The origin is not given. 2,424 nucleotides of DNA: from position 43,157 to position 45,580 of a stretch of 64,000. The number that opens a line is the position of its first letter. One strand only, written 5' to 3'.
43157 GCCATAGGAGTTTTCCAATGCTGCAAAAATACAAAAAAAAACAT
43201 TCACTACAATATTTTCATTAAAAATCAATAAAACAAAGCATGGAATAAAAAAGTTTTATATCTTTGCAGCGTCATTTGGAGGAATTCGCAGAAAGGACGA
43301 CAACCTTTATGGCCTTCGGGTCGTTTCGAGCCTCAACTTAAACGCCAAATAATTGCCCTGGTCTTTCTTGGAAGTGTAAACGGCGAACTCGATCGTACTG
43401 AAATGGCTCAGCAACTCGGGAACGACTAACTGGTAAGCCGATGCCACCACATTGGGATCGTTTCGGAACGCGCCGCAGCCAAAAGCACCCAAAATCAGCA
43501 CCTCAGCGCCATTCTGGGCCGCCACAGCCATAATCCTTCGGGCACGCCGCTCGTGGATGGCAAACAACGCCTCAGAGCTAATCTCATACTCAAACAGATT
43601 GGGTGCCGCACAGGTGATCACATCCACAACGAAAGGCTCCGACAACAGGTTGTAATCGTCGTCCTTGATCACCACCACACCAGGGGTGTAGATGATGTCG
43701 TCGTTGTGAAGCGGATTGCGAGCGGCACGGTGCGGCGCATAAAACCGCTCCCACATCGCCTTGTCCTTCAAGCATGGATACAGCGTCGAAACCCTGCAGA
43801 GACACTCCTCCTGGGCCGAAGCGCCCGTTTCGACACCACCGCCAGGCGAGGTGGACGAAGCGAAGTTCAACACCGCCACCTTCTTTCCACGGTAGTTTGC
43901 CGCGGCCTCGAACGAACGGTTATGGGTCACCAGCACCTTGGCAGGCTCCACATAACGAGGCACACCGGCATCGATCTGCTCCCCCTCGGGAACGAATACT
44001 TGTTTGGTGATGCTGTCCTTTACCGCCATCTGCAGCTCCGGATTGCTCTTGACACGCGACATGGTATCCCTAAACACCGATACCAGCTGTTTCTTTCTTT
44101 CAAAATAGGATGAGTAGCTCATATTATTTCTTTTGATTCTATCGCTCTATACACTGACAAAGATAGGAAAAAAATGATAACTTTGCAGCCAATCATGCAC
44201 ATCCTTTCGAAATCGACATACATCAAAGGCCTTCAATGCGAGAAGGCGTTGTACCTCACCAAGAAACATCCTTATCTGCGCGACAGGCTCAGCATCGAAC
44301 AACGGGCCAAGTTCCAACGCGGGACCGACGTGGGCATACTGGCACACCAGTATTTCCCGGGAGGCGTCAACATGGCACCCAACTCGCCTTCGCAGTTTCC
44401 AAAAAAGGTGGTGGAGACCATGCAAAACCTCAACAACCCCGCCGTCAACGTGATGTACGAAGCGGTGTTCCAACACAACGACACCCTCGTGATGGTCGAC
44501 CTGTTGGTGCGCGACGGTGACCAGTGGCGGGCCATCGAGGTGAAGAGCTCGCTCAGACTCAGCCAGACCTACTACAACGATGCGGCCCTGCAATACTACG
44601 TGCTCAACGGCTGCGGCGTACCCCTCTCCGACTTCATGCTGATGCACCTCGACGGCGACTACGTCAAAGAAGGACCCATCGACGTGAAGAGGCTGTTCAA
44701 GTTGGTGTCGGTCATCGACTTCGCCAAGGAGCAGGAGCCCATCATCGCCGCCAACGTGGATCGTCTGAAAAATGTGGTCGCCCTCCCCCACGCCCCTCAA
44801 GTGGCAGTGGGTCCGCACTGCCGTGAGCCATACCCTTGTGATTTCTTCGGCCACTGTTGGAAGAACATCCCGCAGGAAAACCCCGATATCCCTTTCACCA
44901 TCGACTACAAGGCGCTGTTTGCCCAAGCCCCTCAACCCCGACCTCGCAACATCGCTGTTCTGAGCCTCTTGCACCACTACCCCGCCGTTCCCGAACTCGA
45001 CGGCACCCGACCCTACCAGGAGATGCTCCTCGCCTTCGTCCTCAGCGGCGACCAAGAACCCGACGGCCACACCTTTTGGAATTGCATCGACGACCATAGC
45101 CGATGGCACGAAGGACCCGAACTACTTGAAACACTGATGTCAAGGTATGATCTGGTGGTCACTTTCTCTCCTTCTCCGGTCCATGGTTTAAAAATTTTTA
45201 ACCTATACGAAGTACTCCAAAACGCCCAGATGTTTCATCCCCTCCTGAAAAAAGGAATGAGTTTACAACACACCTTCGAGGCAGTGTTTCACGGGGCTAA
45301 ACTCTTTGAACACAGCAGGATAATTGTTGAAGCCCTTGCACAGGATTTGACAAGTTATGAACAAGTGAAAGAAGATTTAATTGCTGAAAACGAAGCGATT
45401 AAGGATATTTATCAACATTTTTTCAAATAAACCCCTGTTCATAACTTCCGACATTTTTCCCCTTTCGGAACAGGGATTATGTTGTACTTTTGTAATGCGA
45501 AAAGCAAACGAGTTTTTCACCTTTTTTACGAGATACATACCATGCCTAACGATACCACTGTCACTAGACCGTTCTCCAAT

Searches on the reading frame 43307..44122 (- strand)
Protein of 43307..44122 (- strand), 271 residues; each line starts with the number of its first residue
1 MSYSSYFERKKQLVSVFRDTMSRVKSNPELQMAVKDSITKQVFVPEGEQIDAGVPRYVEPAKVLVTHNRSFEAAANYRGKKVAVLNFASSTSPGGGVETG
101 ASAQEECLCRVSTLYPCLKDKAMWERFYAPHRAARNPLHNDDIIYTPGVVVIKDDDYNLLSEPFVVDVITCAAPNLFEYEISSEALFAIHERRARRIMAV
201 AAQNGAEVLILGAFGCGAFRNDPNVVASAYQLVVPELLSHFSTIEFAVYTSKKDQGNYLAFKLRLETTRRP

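Call 4: search_protein_families(library=pfam, proteins=[window:43307-44122:-], max_evalue=0.01)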
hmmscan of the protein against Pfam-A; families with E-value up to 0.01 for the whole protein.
window:43307-44122:- (271 aa): 1 family
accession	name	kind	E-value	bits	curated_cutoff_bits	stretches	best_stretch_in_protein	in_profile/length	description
PF10021.15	PARG_cat_microb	-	2.8e-35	122.3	23.5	1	21-154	12-146/146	Microbial-type PARG, catalytic domain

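Call 5: search_protein_families(library=padloc, proteins=[window:43307-44122:-], max_evalue=0.01)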
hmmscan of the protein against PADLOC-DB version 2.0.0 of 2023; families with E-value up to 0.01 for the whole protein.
window:43307-44122:- (271 aa): 0 families

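Call 6: search_protein_families(library=ncbifam, proteins=[window:43307-44122:-], max_evalue=0.01)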
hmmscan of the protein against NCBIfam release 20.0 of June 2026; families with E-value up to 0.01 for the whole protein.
window:43307-44122:- (271 aa): 1 family
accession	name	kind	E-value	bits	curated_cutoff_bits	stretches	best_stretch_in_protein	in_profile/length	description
TIGR02452.1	TIGR02452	hypoth_equivalog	3.7e-55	187.3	50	1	36-262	31-265/266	TIGR02452 family protein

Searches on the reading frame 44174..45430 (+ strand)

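Call 4: search_protein_families(library=pfam, proteins=[window:44174-45430:+], max_evalue=0.01)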
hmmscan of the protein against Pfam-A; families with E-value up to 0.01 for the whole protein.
window:44174-45430:+ (418 aa): 0 families

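Call 5: search_protein_families(library=padloc, proteins=[window:44174-45430:+], max_evalue=0.01)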
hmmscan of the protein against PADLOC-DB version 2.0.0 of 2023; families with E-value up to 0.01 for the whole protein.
window:44174-45430:+ (418 aa): 1 family
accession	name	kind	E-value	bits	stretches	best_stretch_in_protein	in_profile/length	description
PDLC01447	Cas4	-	0.0066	14.9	0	103-230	53-159/161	"CAS-I,CAS-II,CAS-III,CAS-IV,CAS-V,CAS-VI; acquisition_associated"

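Call 6: search_protein_families(library=ncbifam, proteins=[window:44174-45430:+], max_evalue=0.01)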
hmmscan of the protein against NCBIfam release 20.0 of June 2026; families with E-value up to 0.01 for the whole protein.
window:44174-45430:+ (418 aa): 0 families

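Call 69: search_protein_families(library=pfam, proteins=[window:44174-45430:+], max_evalue=1)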
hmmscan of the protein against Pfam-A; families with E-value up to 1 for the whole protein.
window:44174-45430:+ (418 aa): 0 families
